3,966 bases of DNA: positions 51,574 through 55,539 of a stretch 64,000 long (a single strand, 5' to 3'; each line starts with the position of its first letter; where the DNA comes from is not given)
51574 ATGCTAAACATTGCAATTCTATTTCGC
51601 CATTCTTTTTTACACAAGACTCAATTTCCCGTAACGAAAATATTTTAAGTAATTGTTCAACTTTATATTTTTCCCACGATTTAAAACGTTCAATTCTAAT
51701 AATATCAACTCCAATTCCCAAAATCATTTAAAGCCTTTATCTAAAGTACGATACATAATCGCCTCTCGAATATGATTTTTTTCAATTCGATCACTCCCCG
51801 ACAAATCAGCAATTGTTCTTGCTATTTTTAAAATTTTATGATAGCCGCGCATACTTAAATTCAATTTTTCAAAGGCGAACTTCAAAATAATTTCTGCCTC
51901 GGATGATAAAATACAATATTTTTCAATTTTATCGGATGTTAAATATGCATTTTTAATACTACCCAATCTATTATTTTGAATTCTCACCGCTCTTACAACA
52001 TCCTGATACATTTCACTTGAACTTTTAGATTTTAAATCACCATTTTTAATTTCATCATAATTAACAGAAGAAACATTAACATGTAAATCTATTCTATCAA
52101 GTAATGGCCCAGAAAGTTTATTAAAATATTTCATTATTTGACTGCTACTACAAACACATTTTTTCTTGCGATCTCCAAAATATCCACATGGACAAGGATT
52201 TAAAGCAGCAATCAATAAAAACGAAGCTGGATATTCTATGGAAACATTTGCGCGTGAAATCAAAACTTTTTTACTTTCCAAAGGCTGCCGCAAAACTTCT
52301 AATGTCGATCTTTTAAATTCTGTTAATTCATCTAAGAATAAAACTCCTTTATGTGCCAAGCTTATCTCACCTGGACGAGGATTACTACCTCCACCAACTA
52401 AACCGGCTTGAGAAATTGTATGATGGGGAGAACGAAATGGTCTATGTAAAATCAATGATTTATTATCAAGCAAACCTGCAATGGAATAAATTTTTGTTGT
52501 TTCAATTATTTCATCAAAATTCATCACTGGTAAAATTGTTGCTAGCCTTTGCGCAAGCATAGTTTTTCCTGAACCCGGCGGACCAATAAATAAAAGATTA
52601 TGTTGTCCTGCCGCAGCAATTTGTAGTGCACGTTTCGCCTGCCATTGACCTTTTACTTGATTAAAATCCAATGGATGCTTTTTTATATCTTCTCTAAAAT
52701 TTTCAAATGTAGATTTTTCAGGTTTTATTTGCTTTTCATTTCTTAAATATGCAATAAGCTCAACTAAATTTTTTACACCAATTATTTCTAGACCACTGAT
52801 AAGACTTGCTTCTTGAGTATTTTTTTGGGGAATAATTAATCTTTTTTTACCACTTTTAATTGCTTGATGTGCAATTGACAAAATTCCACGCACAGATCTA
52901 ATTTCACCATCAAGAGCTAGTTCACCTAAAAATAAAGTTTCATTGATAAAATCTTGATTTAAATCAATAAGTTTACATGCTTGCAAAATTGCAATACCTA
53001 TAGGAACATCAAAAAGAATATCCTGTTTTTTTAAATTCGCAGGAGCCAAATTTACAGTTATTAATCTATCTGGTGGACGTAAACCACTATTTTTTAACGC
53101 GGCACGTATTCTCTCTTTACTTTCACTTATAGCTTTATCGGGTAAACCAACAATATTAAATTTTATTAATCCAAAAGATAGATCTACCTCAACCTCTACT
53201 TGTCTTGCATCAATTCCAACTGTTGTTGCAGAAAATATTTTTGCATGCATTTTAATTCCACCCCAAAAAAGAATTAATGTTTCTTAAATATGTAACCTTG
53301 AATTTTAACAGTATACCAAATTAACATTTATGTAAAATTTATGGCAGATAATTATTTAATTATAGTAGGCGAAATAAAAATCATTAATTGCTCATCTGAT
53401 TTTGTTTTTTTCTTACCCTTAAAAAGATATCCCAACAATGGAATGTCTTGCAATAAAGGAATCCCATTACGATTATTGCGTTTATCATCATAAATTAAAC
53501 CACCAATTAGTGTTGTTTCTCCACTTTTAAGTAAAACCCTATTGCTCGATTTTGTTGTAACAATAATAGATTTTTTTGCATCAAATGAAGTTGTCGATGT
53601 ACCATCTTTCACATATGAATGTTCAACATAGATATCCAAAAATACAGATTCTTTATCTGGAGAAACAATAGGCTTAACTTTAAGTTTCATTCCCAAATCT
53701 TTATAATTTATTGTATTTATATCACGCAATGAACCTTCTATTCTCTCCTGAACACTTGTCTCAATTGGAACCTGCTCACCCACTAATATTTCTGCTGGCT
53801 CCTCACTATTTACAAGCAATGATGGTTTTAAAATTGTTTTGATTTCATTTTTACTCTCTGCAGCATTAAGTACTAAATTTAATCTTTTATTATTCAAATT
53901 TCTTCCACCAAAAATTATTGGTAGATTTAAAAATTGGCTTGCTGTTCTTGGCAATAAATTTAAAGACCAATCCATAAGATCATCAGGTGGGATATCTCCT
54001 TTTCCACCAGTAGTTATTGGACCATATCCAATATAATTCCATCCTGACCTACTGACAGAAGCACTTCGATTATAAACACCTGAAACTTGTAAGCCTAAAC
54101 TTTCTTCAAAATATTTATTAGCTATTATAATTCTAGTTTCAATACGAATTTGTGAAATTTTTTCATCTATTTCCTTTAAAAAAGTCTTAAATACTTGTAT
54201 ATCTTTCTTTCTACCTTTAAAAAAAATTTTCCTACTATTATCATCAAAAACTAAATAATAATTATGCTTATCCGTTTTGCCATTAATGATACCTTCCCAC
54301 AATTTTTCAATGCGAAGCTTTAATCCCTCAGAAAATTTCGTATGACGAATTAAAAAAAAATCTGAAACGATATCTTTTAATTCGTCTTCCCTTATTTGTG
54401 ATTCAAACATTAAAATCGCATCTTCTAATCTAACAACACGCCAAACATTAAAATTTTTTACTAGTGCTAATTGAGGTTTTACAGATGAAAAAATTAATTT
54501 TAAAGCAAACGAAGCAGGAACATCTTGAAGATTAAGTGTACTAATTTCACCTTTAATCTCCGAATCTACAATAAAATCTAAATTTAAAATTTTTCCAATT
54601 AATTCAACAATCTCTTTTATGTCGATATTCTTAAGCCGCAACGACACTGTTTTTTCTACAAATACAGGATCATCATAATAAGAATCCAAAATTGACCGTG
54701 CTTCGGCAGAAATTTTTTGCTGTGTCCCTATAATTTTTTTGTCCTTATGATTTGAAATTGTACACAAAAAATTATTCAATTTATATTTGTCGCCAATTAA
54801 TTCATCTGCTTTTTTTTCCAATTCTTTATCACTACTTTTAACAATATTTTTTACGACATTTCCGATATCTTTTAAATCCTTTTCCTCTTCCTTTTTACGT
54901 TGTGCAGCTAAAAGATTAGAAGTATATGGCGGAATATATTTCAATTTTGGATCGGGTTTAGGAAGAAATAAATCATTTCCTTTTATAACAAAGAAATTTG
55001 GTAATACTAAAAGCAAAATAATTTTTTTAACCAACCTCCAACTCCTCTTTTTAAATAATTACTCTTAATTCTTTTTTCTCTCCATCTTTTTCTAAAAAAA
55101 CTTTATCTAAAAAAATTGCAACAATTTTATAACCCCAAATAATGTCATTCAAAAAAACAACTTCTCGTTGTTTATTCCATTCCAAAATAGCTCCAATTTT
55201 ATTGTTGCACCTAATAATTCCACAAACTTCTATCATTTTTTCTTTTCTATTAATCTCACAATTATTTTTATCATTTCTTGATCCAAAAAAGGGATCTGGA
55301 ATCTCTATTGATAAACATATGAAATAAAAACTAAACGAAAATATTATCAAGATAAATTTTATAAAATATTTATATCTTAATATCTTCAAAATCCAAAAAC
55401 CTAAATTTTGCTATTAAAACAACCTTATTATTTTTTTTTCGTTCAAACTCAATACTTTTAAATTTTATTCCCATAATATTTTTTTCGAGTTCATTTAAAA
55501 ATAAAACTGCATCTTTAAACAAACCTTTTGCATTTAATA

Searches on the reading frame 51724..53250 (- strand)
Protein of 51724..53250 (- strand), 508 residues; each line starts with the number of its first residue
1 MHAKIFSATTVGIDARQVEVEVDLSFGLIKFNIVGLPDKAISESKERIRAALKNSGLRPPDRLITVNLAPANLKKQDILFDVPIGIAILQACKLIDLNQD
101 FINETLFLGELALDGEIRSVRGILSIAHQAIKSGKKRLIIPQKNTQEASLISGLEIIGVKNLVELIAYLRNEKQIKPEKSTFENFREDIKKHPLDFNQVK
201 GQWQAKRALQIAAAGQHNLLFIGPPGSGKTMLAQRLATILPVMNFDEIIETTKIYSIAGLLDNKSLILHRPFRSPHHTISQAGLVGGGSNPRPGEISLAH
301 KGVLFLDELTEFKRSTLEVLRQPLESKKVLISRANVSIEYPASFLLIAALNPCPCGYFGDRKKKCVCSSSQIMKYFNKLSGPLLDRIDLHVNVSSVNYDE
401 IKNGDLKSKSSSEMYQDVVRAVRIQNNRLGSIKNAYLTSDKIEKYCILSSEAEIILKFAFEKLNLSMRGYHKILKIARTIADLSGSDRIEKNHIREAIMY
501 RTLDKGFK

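Call 5: search_protein_families(library=pfam, proteins=[window:51724-53250:-], max_evalue=0.0001)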
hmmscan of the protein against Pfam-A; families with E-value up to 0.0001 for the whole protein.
window:51724-53250:- (508 aa): 7 families
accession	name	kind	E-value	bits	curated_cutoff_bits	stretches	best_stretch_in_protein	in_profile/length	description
PF01078.27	Mg_chelatase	-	6.1e-97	323.5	20.3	1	195-400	1-206/207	Magnesium chelatase, subunit ChlI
PF13541.12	ChlI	-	9.3e-41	139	27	1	20-144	1-121/121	Subunit ChlI of Mg-chelatase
PF13335.12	Mg_chelatase_C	-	7.3e-29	100.7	26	1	409-501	2-94/94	Magnesium chelatase, subunit ChlI C-terminal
PF07728.20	AAA_5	-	2.9e-10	40.7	22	1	218-354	1-125/139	AAA domain (dynein-related subfamily)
PF00493.29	MCM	-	5.1e-10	39.3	23.3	1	293-391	114-202/224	MCM P-loop domain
PF00158.32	Sigma54_activat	-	5.2e-06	26.7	20.2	0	286-329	79-122/168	Sigma-54 interaction domain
PF00004.35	AAA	-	1.9e-05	25.5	21.2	0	219-243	1-24/131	ATPase family associated with various cellular activities (AAA)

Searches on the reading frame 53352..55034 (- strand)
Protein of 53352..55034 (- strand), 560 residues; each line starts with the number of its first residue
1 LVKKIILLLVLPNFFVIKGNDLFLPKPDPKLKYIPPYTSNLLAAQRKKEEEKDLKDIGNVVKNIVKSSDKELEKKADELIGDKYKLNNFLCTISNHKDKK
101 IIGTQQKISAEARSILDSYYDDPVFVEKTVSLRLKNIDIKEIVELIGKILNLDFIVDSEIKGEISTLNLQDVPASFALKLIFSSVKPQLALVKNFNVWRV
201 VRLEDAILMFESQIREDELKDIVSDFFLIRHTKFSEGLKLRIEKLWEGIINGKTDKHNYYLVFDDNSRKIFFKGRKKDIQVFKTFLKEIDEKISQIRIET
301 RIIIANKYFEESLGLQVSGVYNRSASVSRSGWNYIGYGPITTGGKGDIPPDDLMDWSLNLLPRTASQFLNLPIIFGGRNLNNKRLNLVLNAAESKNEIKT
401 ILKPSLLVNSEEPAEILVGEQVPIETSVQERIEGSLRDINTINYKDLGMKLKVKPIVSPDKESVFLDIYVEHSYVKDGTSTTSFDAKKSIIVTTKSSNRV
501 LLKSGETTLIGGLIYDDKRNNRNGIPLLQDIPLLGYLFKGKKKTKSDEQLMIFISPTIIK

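Call 5: search_protein_families(library=pfam, proteins=[window:53352-55034:-], max_evalue=0.0001)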
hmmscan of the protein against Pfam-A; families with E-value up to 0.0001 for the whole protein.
window:53352-55034:- (560 aa): 2 families
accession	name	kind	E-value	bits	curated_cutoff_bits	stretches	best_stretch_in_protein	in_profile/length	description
PF00263.26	Secretin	-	8e-42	143.1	27.5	1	391-560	1-169/169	Bacterial type II and III secretion system protein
PF21305.2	type_II_gspD_N0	-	4.1e-07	30.2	27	1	134-181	3-50/71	GspD-like, N0 domain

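Call 21: search_protein_families(library=ncbifam, proteins=[window:53352-55034:-], max_evalue=0.01)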
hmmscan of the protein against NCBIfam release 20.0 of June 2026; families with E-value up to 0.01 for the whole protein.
window:53352-55034:- (560 aa): 9 families
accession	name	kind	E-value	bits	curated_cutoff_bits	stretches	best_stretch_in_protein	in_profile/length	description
TIGR02515.1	IV_pilus_PilQ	subfamily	6.8e-59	200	284.35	1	128-560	2-428/428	type IV pilus secretin PilQ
TIGR02517.1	type_II_gspD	equivalog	1.2e-47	162.7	351.35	2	274-560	316-591/600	type II secretion system secretin GspD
NF010083.0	PRK13568.1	equivalog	1.2e-25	90.1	554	2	379-560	246-418/419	DNA uptake porin HofQ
TIGR02519.1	pilus_MshL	equivalog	6.7e-21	74.6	250.2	1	270-559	10-290/290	pilus (MSHA type) biogenesis protein MshL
TIGR02516.1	type_III_yscC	equivalog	1.3e-20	73.5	238.45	1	264-560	204-462/463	type III secretion system outer membrane ring subunit SctC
NF007851.2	PRK10560.1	exception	1.3e-19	70.3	598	1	379-559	238-409/412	DNA uptake porin HofQ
NF011873.0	PRK15346.1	equivalog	6.9e-13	48.1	524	1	475-546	408-481/499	EscC/YscC/HrcC family type III secretion system outer membrane ring protein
NF042912.1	Amuc_1098_fam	equivalog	1.7e-11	42.9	750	1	489-559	726-796/805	Amuc_1098 family type IV pilus outer membrane protein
TIGR02520.1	pilus_B_mal_scr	equivalog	0.0027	16.3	287.65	1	450-557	406-512/513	PilN family type IVB pilus formation outer membrane protein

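Call 46: find_homologous_proteins(query=window:53352-55034:-, max_evalue=1e-10)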
Query window:53352-55034:- (560 aa): 122 proteins with E <= 1e-10 among 8000 candidates; the best 120 are listed.
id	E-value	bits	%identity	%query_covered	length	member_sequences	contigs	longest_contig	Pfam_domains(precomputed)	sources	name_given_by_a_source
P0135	0.0e+0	1212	100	100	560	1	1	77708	PF21305.3,PF00263.27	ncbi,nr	ncbi:hypothetical protein GF322_03585 [Candidatus Dependentiae bacterium]|nr:hypothetical protein [C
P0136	9.5e-260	881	72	100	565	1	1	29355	PF21305.3,PF00263.27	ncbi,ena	-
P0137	4.2e-220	750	62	98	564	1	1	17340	PF21305.3,PF00263.27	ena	-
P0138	2.3e-213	728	61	97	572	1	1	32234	PF21305.3,PF00263.27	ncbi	ncbi:hypothetical protein ACFLYH_00675 [Candidatus Dependentiae bacterium]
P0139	3.2e-202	691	56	99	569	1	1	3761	PF00263.27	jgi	jgi:type IV pilus assembly protein PilQ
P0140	3.2e-199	681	57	99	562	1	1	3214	PF00263.27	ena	-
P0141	4.2e-198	678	58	99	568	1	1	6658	PF21305.3,PF00263.27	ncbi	-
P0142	3.0e-194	665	57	98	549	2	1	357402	PF21305.3,PF00263.27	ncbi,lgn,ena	-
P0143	1.1e-193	663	57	97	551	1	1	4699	PF21305.3,PF00263.27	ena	-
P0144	1.3e-193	663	57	97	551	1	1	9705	PF21305.3,PF00263.27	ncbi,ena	-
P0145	2.5e-193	662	55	98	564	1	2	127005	PF00263.27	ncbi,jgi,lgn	jgi:type IV pilus assembly protein PilQ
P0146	3.2e-193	662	56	97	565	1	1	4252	PF21305.3,PF00263.27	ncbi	-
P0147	4.1e-193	661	56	97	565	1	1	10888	PF21305.3,PF00263.27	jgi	-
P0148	4.1e-193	661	56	97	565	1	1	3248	PF21305.3,PF00263.27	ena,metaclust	metaclust:\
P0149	2.0e-190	652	56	100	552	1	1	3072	PF21305.3,PF00263.27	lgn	-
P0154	9.9e-183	627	56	99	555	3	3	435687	PF21305.3,PF00263.27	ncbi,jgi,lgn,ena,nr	ncbi:MAG: hypothetical protein SZ59_C0002G0267 [candidate division TM6 bacterium GW2011_GWF2_28_16]|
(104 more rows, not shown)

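Call 47: find_encoding_contigs(protein=P0154, flank=10000, max_places=2)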
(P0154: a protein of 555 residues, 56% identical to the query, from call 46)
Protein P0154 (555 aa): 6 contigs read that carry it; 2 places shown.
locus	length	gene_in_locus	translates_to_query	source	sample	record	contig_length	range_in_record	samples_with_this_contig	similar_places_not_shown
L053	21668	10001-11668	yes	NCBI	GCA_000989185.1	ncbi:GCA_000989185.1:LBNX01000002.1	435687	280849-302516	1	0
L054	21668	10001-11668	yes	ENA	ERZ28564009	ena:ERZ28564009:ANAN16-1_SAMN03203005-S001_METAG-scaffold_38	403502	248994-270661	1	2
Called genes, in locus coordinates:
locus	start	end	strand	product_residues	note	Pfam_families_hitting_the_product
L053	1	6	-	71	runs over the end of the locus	-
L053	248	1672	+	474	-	PF07992:Pyr_redox_2 (weak), PF00070:Pyr_redox (faint), PF00890:FAD_binding_2 (weak), PF01266:DAO (weak), PF03486:HI0933_like (weak), PF12831:FAD_oxidored, PF01593:Amino_oxidase, PF13450:NAD_binding_8, +1 more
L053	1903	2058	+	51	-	-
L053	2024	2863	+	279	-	-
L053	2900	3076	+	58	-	-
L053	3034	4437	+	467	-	-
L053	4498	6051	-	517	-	PF01541:GIY-YIG, PF27096:UvrC_M, PF08459:UvrC_RNaseH_dom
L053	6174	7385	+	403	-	PF01551:Peptidase_M23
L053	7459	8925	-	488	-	PF00149:Metallophos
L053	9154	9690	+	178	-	-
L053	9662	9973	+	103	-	-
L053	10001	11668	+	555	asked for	PF21305:type_II_gspD_N0 (weak), PF00263:Secretin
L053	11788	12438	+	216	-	-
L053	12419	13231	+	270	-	-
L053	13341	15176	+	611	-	PF16177:ACAS_N, PF00501:AMP-binding, PF13193:AMP-binding_C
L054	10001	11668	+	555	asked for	PF21305:type_II_gspD_N0 (weak), PF00263:Secretin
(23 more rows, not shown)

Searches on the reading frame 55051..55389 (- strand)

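Call 7: search_protein_families(library=pfam, proteins=[window:55051-55389:-], max_evalue=0.001)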
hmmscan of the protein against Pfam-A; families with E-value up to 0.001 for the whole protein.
window:55051-55389:- (112 aa): 0 families

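Call 21: search_protein_families(library=ncbifam, proteins=[window:55051-55389:-], max_evalue=0.01)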
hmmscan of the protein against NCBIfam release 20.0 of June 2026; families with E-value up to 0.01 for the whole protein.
window:55051-55389:- (112 aa): 1 family
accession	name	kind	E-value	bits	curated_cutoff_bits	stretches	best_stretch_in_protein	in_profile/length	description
TIGR01713.1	typeII_sec_gspC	equivalog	0.009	15.6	101.6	0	48-108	78-142/259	type II secretion system protein GspC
